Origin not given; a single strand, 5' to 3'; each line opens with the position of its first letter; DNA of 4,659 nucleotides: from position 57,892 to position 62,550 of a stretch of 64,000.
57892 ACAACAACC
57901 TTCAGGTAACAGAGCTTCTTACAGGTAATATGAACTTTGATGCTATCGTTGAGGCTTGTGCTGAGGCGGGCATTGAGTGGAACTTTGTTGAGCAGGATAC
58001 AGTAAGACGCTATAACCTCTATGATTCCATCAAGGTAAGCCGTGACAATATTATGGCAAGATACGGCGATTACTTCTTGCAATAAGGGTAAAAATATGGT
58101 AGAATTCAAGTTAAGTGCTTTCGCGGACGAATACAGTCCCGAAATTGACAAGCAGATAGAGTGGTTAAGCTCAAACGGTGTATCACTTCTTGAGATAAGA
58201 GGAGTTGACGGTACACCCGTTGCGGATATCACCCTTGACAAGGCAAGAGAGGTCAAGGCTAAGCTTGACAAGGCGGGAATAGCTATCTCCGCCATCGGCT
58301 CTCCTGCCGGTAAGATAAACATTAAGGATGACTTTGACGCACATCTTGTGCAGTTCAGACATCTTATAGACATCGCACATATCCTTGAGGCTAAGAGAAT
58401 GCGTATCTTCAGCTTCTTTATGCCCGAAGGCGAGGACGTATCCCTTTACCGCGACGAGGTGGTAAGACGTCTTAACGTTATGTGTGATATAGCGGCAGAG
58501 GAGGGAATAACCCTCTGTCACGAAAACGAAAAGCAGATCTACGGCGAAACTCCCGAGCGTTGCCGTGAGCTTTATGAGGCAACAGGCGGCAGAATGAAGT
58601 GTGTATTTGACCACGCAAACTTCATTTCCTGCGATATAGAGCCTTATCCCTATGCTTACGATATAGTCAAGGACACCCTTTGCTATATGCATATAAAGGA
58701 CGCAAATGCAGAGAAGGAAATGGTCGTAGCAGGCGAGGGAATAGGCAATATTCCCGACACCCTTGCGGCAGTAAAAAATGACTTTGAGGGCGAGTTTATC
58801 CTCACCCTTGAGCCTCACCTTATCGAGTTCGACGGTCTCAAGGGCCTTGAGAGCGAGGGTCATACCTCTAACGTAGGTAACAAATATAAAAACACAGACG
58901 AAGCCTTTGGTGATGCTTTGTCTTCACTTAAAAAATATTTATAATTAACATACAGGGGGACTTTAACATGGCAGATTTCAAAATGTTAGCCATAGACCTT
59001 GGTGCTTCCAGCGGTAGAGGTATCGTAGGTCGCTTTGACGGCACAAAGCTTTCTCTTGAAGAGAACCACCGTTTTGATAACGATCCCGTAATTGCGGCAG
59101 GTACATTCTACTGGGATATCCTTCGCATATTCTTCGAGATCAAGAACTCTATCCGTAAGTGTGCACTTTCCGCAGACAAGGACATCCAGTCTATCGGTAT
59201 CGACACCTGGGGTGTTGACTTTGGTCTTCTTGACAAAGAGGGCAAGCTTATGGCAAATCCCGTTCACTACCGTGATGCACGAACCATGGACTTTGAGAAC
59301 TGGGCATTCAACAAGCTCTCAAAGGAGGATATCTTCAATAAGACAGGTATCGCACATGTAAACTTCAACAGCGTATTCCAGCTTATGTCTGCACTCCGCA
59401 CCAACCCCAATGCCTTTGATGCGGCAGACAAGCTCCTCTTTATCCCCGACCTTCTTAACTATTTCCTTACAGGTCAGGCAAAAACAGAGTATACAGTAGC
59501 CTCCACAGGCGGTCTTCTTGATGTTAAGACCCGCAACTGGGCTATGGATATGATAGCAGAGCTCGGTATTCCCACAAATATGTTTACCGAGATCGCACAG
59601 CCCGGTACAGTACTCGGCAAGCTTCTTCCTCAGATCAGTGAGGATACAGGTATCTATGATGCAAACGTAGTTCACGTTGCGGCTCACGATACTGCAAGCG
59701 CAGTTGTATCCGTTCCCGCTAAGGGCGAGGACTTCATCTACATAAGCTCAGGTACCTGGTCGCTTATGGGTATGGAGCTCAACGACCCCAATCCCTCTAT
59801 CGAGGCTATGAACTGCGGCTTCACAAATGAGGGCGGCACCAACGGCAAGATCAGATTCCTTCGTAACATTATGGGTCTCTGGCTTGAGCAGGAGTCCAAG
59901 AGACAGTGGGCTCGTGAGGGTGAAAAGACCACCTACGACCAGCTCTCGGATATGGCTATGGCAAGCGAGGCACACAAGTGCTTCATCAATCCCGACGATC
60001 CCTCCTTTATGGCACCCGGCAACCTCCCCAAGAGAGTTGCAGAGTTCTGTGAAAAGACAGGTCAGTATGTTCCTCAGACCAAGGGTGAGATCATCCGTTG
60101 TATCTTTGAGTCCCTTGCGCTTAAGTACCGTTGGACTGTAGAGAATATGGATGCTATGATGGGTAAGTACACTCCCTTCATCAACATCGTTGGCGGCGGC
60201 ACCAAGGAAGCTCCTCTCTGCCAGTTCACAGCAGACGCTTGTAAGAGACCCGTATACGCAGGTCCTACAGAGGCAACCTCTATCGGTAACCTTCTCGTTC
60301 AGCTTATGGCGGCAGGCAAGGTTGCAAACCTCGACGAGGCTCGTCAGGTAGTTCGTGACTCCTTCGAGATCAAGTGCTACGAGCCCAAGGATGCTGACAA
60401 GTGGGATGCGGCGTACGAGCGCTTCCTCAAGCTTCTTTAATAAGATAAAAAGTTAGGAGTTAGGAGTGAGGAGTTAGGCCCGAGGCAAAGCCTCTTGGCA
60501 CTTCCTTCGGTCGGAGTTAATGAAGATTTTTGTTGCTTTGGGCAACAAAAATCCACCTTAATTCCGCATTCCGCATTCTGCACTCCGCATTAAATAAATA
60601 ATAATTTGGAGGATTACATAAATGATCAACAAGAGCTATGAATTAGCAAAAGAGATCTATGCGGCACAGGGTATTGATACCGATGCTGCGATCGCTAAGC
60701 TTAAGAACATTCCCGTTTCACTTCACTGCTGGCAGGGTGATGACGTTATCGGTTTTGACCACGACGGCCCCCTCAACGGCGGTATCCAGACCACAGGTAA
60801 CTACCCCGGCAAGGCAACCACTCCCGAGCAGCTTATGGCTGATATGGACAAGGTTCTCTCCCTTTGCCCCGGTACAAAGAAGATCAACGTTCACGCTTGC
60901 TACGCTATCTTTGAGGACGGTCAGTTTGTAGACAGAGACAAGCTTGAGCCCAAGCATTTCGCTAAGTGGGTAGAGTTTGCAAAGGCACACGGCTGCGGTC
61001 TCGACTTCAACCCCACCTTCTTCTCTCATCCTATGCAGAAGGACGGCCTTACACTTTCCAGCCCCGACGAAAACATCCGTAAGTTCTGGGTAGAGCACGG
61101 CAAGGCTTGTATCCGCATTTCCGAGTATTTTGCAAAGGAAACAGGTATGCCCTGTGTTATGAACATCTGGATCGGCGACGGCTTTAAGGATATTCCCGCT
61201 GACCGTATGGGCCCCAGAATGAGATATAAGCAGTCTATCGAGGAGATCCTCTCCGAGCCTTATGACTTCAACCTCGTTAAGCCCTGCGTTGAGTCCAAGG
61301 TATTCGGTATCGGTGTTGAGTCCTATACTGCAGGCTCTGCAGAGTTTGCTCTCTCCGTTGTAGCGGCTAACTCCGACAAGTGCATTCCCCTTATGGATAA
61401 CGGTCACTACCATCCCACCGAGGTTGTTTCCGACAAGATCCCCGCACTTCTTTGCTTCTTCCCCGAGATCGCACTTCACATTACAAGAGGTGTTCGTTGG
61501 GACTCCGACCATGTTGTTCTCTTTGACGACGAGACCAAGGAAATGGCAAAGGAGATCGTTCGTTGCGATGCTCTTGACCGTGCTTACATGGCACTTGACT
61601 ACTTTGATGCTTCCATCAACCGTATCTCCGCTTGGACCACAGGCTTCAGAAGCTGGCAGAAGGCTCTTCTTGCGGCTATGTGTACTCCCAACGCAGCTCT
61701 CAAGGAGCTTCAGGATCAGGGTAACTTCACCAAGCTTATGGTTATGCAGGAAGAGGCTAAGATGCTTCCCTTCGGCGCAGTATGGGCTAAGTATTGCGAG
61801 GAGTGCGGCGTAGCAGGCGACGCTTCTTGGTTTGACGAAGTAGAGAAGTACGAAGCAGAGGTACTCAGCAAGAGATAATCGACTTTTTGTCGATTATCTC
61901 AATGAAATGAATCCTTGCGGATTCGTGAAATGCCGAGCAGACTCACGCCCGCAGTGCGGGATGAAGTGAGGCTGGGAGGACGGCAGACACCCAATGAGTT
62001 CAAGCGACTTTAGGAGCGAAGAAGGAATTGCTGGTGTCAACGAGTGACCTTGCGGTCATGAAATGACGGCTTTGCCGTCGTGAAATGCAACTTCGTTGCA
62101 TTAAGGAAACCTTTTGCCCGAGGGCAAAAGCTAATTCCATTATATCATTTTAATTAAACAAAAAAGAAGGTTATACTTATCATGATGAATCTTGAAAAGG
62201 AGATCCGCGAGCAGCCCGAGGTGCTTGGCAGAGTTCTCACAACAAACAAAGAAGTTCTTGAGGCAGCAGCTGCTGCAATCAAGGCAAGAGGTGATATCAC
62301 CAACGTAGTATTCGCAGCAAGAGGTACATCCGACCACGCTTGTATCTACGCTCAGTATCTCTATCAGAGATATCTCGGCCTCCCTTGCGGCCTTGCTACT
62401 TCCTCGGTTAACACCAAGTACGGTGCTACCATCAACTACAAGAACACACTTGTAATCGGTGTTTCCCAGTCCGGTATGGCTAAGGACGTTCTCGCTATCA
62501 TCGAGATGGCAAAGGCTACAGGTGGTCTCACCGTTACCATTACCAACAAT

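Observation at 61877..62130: TGAAATG-linked tetraloop hairpin array between rhaA and the SIS gene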

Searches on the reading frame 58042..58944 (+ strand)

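Call 12: search_protein_families(library=pfam, proteins=[window:58042-58944:+])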
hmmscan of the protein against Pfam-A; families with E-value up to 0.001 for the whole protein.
window:58042-58944:+ (300 aa): 1 family
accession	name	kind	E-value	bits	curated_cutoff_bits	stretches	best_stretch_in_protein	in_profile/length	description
PF01261.30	AP_endonuc_2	-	3.2e-19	70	31.1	1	40-257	2-230/249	Xylose isomerase-like TIM barrel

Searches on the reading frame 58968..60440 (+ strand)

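Call 12: search_protein_families(library=pfam, proteins=[window:58968-60440:+])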
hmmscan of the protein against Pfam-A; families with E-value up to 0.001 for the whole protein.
window:58968-60440:+ (490 aa): 2 families
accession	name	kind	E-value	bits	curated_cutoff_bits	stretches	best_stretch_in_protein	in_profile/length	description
PF02782.22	FGGY_C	-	6e-40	137.6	27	1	258-449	2-198/198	FGGY family of carbohydrate kinases, C-terminal domain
PF00370.27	FGGY_N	-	9.3e-34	117.5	28.8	1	6-247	2-244/245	FGGY family of carbohydrate kinases, N-terminal domain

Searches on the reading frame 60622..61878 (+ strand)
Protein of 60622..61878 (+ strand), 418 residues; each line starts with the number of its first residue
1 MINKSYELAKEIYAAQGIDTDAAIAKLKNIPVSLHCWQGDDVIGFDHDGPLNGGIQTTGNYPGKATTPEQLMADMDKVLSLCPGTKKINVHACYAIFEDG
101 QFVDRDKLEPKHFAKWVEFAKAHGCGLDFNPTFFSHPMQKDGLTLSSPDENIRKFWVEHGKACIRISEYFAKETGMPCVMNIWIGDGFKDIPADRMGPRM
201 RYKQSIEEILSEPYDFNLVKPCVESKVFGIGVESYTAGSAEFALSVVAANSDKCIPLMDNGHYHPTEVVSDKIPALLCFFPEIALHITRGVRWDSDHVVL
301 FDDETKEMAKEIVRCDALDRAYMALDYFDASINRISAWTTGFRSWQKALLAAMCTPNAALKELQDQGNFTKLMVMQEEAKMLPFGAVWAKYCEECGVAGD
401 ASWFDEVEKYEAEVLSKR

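Call 12: search_protein_families(library=pfam, proteins=[window:60622-61878:+])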
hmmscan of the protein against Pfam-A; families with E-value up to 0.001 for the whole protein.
window:60622-61878:+ (418 aa): 1 family
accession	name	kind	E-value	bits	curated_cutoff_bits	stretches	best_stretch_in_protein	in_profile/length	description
PF06134.17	RhaA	-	6e-175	582.8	22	1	2-418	3-417/417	L-rhamnose isomerase (RhaA)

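Call 18: find_encoding_contigs(protein=window:60622-61878:+, flank=3000, max_places=10)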
Protein window:60622-61878:+ (418 aa): 6 contigs read that carry it; 1 place shown.
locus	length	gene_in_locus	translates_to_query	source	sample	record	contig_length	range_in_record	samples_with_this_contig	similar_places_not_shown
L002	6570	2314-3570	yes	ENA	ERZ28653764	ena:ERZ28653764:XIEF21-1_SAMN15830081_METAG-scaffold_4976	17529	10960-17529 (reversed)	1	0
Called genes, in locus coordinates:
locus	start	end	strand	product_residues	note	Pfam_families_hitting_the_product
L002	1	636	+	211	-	?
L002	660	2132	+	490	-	PF00370:FGGY_N, PF02782:FGGY_C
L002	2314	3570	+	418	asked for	PF06134:RhaA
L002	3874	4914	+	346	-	PF01380:SIS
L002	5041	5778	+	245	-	PF00395:SLH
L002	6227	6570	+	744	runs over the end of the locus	PF08531:Bac_rhamnosid_N, PF05592:Bac_rhamnosid, PF17389:Bac_rhamnosid6H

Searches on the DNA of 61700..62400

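Call 4: search_rna_families(source=window, start=61700, end=62400, threshold=evalue, max_evalue=10, show_alignments=3)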
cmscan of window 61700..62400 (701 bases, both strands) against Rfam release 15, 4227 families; matches with E-value up to 10: 4.
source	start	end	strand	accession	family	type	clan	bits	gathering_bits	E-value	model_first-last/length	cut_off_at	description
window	62038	62111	+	RF01706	Gut-1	Gene; sRNA;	-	39.5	50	3.6e-06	1-77/77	no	Gut-1 RNA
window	61900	61972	+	RF01706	Gut-1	Gene; sRNA;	-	26.1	50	0.0087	1-77/77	no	Gut-1 RNA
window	62047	62187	-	RF02045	CDKN2B-AS_3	Gene; lncRNA;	-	18.2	50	9.5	1-144/144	no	CDKN2B antisense RNA 1 convserved region 3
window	61957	61982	+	RF01124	sR36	Gene; snRNA; snoRNA; CD-box;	-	10.2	55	8.1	1-55/55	no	Small nucleolar RNA sR36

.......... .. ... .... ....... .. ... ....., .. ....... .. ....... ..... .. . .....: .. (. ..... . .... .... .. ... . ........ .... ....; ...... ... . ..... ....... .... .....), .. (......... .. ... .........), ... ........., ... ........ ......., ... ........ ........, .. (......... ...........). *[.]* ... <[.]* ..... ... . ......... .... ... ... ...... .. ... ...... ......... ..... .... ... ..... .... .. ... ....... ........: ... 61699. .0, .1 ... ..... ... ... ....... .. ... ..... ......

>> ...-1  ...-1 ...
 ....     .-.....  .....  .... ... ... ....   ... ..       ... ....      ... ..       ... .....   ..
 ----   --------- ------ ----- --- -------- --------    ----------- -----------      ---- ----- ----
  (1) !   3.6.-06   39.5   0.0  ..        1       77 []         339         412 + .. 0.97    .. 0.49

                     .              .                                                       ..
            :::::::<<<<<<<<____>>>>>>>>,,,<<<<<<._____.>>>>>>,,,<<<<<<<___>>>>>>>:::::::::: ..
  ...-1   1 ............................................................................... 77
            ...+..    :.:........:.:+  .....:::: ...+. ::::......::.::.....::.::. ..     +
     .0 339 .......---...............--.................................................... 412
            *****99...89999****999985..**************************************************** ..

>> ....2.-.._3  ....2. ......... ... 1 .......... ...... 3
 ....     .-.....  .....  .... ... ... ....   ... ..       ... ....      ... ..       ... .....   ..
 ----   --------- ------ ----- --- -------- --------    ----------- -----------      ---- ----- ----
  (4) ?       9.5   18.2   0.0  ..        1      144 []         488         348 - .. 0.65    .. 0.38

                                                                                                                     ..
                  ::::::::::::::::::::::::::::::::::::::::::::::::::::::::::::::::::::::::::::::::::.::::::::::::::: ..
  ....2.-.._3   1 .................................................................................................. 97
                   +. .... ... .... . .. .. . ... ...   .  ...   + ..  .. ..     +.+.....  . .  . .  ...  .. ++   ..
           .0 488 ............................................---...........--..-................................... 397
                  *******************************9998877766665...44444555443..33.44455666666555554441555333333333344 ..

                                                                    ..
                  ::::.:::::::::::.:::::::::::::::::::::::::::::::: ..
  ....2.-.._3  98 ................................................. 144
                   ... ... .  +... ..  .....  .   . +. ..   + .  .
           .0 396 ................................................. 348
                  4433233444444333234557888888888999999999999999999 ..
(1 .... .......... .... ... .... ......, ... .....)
